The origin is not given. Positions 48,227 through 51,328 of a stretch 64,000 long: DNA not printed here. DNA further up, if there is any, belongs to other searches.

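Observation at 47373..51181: Translationally coupled orphan pair: beta-rich secreted protein plus 934-aa secreted giant with no recognisable domains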

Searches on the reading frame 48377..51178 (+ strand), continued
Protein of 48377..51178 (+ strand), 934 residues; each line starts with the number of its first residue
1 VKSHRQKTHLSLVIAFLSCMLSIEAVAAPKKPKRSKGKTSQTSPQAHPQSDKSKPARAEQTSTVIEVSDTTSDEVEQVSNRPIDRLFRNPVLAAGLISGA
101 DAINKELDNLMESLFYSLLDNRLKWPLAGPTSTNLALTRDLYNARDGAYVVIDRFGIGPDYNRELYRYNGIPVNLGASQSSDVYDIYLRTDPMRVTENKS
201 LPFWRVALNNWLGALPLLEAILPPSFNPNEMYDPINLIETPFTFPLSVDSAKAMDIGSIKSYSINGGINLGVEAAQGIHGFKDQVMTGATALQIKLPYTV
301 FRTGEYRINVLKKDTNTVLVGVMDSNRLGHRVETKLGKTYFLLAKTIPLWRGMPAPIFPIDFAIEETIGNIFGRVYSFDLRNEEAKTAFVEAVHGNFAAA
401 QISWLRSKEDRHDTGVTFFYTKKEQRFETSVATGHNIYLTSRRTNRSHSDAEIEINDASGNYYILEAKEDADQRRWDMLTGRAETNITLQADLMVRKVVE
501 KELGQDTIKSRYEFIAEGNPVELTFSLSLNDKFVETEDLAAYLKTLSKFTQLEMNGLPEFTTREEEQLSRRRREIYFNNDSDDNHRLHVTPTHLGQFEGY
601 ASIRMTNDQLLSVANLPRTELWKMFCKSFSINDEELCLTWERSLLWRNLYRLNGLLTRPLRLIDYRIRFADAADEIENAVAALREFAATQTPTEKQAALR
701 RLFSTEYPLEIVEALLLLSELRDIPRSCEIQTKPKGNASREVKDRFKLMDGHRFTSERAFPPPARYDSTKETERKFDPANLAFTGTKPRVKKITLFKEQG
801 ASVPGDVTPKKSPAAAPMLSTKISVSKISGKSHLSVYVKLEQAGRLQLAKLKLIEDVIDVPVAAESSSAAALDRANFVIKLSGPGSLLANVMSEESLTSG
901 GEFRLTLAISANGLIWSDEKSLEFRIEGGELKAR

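Call 60: search_solved_structures(query=A4, max_evalue=10)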
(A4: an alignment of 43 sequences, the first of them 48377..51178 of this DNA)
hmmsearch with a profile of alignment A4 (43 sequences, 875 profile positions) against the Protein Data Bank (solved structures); distinct sequences matched with E-value up to 10: 0.

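Call 75: search_protein_families(library=pfam, proteins=[L013:680-1267:+, L014:715-1344:+, L019:8945-9394:+, L019:9638-10807:+, L015:9344-11551:+, L022:8993-11254:+, L026:8843-9460:+, L035:8683-8967:+, L037:8578-9144:+, L033:10085-11221:-], max_evalue=0.001)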
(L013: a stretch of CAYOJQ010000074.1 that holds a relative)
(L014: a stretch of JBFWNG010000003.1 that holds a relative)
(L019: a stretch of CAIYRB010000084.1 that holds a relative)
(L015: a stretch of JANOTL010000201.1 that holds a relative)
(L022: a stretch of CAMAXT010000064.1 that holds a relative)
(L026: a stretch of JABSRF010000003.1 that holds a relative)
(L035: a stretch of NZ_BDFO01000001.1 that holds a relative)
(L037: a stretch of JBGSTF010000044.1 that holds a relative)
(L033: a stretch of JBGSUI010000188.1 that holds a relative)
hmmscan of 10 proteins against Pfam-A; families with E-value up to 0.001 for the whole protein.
L013:680-1267:+ (196 aa): 1 family
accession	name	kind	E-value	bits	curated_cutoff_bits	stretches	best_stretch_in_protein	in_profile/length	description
PF08239.17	SH3_3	-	3.1e-09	37.3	27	1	143-183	2-47/54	Bacterial SH3 domain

L014:715-1344:+ (210 aa): 1 family
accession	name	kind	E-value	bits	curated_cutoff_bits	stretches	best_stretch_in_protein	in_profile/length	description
PF08239.17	SH3_3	-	1e-08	35.7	27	1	147-189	2-49/54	Bacterial SH3 domain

L019:8945-9394:+ (150 aa): 1 family
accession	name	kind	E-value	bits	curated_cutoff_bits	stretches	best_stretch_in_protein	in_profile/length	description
PF07883.17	Cupin_2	-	2.9e-14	53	27.2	1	65-136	2-69/70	Cupin domain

L019:9638-10807:+ (390 aa): 2 families
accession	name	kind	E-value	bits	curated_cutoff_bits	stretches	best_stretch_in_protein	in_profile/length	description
PF13635.12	DUF4143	-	4.9e-25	88.6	28.1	1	172-332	5-160/160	Domain of unknown function (DUF4143)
PF13173.12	AAA_14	-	1.3e-20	74.1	27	1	14-130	5-128/129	AAA domain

L015:9344-11551:+ (736 aa): 2 families
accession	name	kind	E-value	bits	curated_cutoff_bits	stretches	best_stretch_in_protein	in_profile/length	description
PF00128.31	Alpha-amylase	-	4.8e-26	92.4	22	1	153-541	3-355/446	Alpha amylase, catalytic domain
PF14701.12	hDGE_amylase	-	1.5e-08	34.7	27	1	344-415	375-438/439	Glycogen debranching enzyme, glucanotransferase domain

L022:8993-11254:+ (754 aa): 2 families
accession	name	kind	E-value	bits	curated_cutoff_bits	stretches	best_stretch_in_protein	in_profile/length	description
PF00128.31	Alpha-amylase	-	5.6e-24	85.6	22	1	183-558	14-355/446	Alpha amylase, catalytic domain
PF14701.12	hDGE_amylase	-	1.4e-06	28.1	27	0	225-276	46-105/439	Glycogen debranching enzyme, glucanotransferase domain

L026:8843-9460:+ (206 aa): 1 family
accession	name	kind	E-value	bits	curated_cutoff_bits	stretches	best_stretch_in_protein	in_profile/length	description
PF07238.19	PilZ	-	1.2e-07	32.4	22.5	1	64-152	5-99/102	PilZ domain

L035:8683-8967:+ (95 aa): 0 families

L037:8578-9144:+ (189 aa): 4 families
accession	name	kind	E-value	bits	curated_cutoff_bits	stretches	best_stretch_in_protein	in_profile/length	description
PF13936.12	HTH_38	-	1.5e-06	28.3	27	0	76-104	15-43/44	Helix-turn-helix domain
PF07508.19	Recombinase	-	6.2e-06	26.8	21.1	1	138-188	2-51/102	Recombinase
PF02796.21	HTH_7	-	3.5e-05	24.3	23.8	0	140-164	8-32/45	Helix-turn-helix domain of resolvase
PF13384.12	HTH_23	-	0.0003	21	24.6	0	138-164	3-28/50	Homeodomain-like domain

L033:10085-11221:- (378 aa): 1 family
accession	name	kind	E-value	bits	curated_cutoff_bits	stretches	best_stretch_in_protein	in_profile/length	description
PF04055.27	Radical_SAM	-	4.5e-10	40.4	29.5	1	131-308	2-162/166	Radical SAM superfamily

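Call 80: find_encoding_contigs(protein=P0261, flank=4000, max_places=1)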
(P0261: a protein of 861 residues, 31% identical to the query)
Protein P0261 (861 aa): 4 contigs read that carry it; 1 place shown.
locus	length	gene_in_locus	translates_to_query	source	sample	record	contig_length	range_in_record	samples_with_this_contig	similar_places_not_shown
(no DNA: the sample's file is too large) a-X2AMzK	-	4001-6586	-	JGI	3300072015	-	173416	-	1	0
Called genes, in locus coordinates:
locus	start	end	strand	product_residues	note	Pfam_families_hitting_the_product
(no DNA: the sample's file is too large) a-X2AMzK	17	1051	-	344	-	PF09243:Rsm22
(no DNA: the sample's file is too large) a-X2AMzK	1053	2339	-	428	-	PF00285:Citrate_synt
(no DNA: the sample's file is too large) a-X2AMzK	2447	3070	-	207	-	PF00156:Pribosyltran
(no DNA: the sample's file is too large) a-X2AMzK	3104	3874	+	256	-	PF00535:Glycos_transf_2, PF13641:Glyco_tranf_2_3 (weak)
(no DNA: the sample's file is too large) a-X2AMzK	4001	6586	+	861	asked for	-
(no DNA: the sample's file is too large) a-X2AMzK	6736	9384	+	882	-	-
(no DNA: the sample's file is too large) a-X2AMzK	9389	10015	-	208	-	-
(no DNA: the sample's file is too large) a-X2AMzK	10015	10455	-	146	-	-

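Call 81: find_encoding_contigs(protein=P0264, flank=4000, max_places=1)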
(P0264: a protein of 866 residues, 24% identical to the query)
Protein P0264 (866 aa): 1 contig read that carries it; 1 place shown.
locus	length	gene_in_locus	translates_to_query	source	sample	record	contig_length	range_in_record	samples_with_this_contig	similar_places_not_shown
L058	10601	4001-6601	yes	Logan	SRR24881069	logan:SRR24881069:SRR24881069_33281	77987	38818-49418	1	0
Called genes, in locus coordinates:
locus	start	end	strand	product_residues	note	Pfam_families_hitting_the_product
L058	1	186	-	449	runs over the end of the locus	PF00753:Lactamase_B, PF23023:Anti-Pycsar_Apyc1, PF12706:Lactamase_B_2, PF16661:Lactamase_B_6, PF10996:Beta-Casp, PF07521:RMMBL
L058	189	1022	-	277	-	PF03477:ATP-cone, PF04471:Mrr_cat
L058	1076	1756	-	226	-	PF04542:Sigma70_r2, PF04545:Sigma70_r4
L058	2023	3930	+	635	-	PF00072:Response_reg, PF24521:Ank_KRIT1 (faint), PF12796:Ank_2, PF00023:Ank (faint), PF13857:Ank_5, PF13637:Ank_4 (weak), PF12796:Ank_2, PF13857:Ank_5 (weak), +1 more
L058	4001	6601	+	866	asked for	-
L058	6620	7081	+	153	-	PF00903:Glyoxalase, PF13669:Glyoxalase_4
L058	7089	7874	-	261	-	-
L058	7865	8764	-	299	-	-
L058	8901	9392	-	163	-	-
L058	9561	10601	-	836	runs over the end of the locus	-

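Call 82: find_encoding_contigs(protein=P0245, flank=4000, max_places=1)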
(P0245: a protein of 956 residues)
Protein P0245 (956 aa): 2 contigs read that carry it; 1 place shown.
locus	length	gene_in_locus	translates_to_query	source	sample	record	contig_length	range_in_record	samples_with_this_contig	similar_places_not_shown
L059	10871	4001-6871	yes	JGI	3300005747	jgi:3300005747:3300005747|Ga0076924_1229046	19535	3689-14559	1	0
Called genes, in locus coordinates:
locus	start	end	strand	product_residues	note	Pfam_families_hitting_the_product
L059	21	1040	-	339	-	PF09243:Rsm22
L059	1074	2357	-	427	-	PF00285:Citrate_synt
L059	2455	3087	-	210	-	PF00156:Pribosyltran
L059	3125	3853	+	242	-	PF00535:Glycos_transf_2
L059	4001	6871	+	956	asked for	-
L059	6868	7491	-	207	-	-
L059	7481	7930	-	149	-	-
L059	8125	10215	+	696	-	PF13365:Trypsin_2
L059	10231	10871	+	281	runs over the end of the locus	-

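Call 83: find_encoding_contigs(protein=P0249, flank=4000, max_places=1)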
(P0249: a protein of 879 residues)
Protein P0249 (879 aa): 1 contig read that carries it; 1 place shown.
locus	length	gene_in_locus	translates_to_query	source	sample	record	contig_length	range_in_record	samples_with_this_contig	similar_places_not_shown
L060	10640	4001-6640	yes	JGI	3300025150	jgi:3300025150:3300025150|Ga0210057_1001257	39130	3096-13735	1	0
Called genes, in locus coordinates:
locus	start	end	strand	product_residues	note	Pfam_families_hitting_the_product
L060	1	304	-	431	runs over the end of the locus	PF02844:GARS_N, PF01071:GARS_A, PF02786:CPSase_L_D2 (weak), PF08443:RimK (weak), PF02222:ATP-grasp (weak), PF02843:GARS_C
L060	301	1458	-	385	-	PF01259:SAICAR_synt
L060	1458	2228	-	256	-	PF00731:AIRC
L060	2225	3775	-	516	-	PF13522:GATase_6, PF13537:GATase_7, PF00156:Pribosyltran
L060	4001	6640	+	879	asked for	-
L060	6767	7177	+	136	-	PF04379:DUF525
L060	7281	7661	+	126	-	PF07681:DoxX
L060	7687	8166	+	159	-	PF16697:Yop-YscD_cpl, PF00498:FHA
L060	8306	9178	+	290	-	PF03372:Exo_endo_phos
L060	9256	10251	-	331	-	PF04773:FecR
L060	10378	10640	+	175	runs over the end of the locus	-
